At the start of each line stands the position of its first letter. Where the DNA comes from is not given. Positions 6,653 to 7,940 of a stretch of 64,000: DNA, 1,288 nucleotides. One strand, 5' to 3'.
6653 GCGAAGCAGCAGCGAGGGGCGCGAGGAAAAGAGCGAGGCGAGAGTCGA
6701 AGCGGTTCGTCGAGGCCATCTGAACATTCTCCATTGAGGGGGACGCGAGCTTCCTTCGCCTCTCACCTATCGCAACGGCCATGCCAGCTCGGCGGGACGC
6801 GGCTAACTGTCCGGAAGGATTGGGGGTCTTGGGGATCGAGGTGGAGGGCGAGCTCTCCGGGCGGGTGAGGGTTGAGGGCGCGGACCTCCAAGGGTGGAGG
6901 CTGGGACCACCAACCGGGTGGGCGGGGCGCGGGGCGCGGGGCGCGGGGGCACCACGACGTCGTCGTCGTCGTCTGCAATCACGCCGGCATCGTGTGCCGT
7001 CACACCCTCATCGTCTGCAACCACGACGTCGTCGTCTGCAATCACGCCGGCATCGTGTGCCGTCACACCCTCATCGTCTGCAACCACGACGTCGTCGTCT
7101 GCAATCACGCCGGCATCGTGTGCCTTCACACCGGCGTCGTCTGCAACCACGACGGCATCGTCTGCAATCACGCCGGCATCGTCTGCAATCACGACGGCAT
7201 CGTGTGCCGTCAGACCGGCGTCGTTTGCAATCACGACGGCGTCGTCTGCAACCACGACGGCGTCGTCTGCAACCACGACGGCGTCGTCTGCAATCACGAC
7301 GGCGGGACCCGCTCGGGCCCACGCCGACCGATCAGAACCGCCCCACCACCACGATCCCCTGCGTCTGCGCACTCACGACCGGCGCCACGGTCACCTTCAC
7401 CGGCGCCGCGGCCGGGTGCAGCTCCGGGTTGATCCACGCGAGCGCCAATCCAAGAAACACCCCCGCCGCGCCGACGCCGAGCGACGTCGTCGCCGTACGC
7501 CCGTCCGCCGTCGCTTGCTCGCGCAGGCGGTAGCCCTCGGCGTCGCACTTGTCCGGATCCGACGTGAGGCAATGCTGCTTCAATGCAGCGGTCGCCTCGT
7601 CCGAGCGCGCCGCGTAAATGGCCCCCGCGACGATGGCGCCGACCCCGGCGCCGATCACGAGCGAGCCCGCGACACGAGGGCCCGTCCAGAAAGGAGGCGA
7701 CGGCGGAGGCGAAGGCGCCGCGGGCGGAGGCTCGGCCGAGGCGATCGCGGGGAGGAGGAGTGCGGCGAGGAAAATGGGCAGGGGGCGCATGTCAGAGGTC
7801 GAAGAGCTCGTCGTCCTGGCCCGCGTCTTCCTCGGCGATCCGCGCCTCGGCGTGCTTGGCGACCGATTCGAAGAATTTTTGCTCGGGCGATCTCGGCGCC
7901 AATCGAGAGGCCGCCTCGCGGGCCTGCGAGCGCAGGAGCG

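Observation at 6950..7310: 21-nt minisatellite (about 17 copies) between two minus-strand genes whose only clean reading frame encodes a Cys/His heptad (VVCNHDG)n with all third codon positions C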

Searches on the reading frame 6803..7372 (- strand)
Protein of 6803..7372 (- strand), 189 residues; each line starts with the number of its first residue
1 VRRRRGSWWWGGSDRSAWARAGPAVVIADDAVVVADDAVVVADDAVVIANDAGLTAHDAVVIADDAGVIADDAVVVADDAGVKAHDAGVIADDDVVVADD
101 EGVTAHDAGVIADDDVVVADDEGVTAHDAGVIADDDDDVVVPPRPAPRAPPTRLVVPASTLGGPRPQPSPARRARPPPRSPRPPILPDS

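Call 7: search_protein_families(library=pfam, proteins=[window:6803-7372:-], max_evalue=0.1)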
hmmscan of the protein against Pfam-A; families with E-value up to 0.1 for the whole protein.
window:6803-7372:- (189 aa): 1 family
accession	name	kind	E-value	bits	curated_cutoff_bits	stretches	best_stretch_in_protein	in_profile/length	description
PF11839.13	Alanine_zipper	-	0.00017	22.2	23.1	0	27-64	16-53/69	Alanine-zipper, major outer membrane lipoprotein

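Call 15: find_homologous_proteins(query=window:6806-7372:-, max_evalue=0.001)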
Query window:6806-7372:-: 8000 candidates shared short words with the query, none scored E <= 0.001.
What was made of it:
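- There are no homologues (call 15).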

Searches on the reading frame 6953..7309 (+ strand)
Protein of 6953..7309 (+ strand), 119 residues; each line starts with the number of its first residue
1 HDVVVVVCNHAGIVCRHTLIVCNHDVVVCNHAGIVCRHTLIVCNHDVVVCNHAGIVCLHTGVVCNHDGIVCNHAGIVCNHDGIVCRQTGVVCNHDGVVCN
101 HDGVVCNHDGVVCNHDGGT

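Call 63: search_protein_representatives(protein=window:6953-7309:+)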
Query: 119 residues. Proteins with E-value up to 0.001 (for the whole library): 575; up to 1e-10: 66; up to 1e-30: 4. The best 150 are listed.
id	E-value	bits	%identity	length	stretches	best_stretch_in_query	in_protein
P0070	2.3e-78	276.5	33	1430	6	6-114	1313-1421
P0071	1.4e-61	222.2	33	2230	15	45-117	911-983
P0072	5.8e-34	132.7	34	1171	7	8-117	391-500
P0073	1.1e-31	125.4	31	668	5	48-117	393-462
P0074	5.2e-29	116.7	29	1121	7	30-115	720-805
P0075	8.6e-23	96.6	45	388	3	27-113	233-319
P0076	2.6e-22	95.0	34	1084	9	50-117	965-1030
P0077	5.3e-22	94.0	25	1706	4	20-115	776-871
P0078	4.3e-21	91.0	15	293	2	6-114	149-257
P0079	4.7e-21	90.9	34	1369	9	8-101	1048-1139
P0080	9.6e-20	86.7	32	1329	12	22-102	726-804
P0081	5.3e-19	84.3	37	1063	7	21-115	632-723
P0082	1.9e-18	82.5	38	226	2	6-114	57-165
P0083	3.3e-18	81.7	25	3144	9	6-111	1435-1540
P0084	3.4e-17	78.4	38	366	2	28-117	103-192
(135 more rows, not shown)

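Call 79: predict_structure(protein=window:6953-7309:+)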
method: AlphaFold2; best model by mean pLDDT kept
length: 119 residues; sequences in the alignment: 1
mean_pLDDT: 42.1   pTM: 0.31
mean pLDDT of the five models: 42.1, 34.9, 30.7, 29.9, 28.2
residues with pLDDT >= 90: 0; 70-90: 0; 50-70: 13; < 50: 106
segments of 3 or more residues with pLDDT < 50: 1-4, 11-25, 32-47, 50-85, 87-119
pLDDT, mean of each block of 10 residues (from residue 1): 50 43 46 43 40 43 40 36 38 42 43 41
secondary structure, 60 per line:
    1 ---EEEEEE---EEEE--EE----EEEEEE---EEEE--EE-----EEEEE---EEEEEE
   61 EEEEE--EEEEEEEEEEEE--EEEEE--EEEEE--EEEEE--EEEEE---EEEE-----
elements in order: E4-9 E13-16 E25-30 E34-37 E47-51 E55-65 E68-79 E82-86 E89-93 E96-100 E103-107 E111-114
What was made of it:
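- No confident predicted fold: mean pLDDT 42 (call 79). AlphaFold gives pLDDT 42 (call 79).
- Tried and rejected: AlphaFold on the heptad peptide: pLDDT 42, uninformative (call 79).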

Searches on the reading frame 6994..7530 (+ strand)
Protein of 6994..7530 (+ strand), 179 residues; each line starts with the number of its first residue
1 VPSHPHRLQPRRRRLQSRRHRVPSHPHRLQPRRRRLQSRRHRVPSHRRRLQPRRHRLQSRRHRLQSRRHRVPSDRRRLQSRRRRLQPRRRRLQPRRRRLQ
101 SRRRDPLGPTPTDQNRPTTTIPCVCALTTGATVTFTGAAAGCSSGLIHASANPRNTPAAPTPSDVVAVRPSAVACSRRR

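Call 67: list_cluster_members(proteins=[window:6994-7530:+, window:7057-7530:+, window:7120-7530:+, window:7204-7530:+, window:7225-7530:+, window:6894-8168:+, window:6766-6891:-, window:6806-7297:-, window:6992-7429:+, window:7297-7437:-])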
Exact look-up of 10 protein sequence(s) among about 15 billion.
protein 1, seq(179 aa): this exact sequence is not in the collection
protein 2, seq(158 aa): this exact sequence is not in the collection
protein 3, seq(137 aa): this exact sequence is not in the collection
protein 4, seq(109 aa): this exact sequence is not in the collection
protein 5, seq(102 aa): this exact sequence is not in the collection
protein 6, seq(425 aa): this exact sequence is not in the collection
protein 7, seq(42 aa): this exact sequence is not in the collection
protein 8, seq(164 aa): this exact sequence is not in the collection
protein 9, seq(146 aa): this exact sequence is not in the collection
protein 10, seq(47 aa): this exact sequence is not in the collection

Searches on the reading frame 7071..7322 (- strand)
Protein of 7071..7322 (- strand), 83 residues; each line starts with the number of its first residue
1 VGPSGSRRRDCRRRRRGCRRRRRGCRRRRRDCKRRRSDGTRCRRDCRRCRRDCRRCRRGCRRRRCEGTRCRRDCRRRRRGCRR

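Call 7: search_protein_families(library=pfam, proteins=[window:7071-7322:-], max_evalue=0.1)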
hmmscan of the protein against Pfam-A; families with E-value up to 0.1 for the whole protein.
window:7071-7322:- (83 aa): 0 families

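Call 39: list_cluster_members(proteins=[window:7074-7322:-, window:6766-6978:-, window:6820-7530:+, window:6829-7530:+, window:6841-7530:+, window:6865-7530:+, window:6872-7429:+, window:6918-8168:+, window:7297-7572:-, window:6806-7372:-])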
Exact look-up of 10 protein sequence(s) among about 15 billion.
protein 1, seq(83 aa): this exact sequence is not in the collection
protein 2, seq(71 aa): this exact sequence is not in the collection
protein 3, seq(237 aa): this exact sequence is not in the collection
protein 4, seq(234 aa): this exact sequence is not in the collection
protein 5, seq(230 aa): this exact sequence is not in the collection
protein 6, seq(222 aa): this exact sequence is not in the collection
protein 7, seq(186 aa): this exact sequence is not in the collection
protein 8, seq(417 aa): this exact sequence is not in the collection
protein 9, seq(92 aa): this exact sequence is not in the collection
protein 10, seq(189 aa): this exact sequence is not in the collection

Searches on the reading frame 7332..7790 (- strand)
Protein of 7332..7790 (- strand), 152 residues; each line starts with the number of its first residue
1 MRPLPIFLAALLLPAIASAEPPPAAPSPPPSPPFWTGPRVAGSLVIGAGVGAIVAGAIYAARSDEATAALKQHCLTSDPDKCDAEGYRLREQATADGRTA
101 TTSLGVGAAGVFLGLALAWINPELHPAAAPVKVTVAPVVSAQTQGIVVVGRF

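Call 7: search_protein_families(library=pfam, proteins=[window:7332-7790:-], max_evalue=0.1)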
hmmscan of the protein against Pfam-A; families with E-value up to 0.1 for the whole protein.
window:7332-7790:- (152 aa): 1 family
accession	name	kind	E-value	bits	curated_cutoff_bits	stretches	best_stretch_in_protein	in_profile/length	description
PF08407.17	Chitin_synth_1N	-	0.035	14.4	22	1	42-94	11-62/67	Chitin synthase N-terminal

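Call 11: find_encoding_contigs(protein=window:7335-7790:-, flank=6000, max_places=10)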
Protein window:7335-7790:- (152 aa): no gene with exactly this product is on record in the collection.

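Call 12: list_cluster_members(proteins=[window:7335-7790:-, window:5433-6782:-, window:5433-6734:-, window:5433-6719:-, window:4178-5389:-, window:7795-11238:-, window:6872-7429:+, window:6806-7372:-, window:6781-7530:+, window:6894-8168:+])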
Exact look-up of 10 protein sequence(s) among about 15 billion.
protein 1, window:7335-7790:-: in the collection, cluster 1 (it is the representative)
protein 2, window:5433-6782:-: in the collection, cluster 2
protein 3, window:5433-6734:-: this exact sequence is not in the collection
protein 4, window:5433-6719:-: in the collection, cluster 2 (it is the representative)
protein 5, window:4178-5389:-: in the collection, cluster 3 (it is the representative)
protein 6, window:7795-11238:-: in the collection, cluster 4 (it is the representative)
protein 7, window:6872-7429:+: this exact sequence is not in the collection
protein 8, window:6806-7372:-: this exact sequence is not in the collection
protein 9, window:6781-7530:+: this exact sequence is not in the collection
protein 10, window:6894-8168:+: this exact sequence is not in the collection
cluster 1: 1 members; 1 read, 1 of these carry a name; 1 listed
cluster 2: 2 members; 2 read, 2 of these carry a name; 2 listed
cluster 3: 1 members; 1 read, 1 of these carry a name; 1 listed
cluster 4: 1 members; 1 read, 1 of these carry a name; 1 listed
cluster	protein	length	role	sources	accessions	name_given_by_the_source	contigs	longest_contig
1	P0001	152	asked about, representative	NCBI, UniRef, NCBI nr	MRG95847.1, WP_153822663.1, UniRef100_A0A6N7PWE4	hypothetical protein [Polyangium spumosum] | Uncharacterized protein n=1 Tax=Polyangium spumosum TaxID=889282 RepID=A0A6N7PWE4_9BACT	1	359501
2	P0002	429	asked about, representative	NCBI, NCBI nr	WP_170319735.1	matrixin family metalloprotease [Polyangium spumosum] | M57 family metalloprotease [Polyangium spumosum]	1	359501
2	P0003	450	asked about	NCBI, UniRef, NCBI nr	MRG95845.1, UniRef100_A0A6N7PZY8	matrixin family metalloprotease [Polyangium spumosum] | Matrixin family metalloprotease n=2 Tax=Polyangium spumosum TaxID=889282 ...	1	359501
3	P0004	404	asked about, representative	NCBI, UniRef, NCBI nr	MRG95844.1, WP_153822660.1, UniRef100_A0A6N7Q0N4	GNAT family N-acetyltransferase [Polyangium spumosum] | GNAT family N-acetyltransferase n=1 Tax=Polyangium spumosum TaxID=889282 ...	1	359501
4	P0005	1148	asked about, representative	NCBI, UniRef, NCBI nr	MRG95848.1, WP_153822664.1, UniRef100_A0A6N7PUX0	hypothetical protein [Polyangium spumosum] | Uncharacterized protein n=1 Tax=Polyangium spumosum TaxID=889282 RepID=A0A6N7PUX0_9BACT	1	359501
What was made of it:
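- On Bacterial non-coding minisatellite / VNTR: No called gene covers it (calls 12, 39, 67).
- No called gene over the array (calls 12, 39, 67).
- On Bacterial non-coding minisatellite / VNTR: Only one P. spumosum genome is on record (call 12).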

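Call 72: find_related_loci(query=P0001, collection=metagenome_contigs, flank=4000)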
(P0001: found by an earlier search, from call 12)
Query P0001 (152 aa) in metagenome_contigs; peptide patterns used: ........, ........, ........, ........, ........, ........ (x = any residue, [..] = any of these).
600 stretches matched a pattern, but none encodes a relative of the query by tblastn (E <= 1e-3).
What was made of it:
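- Tried and rejected: Metagenomic relatives of the 152-aa protein: none (call 72).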
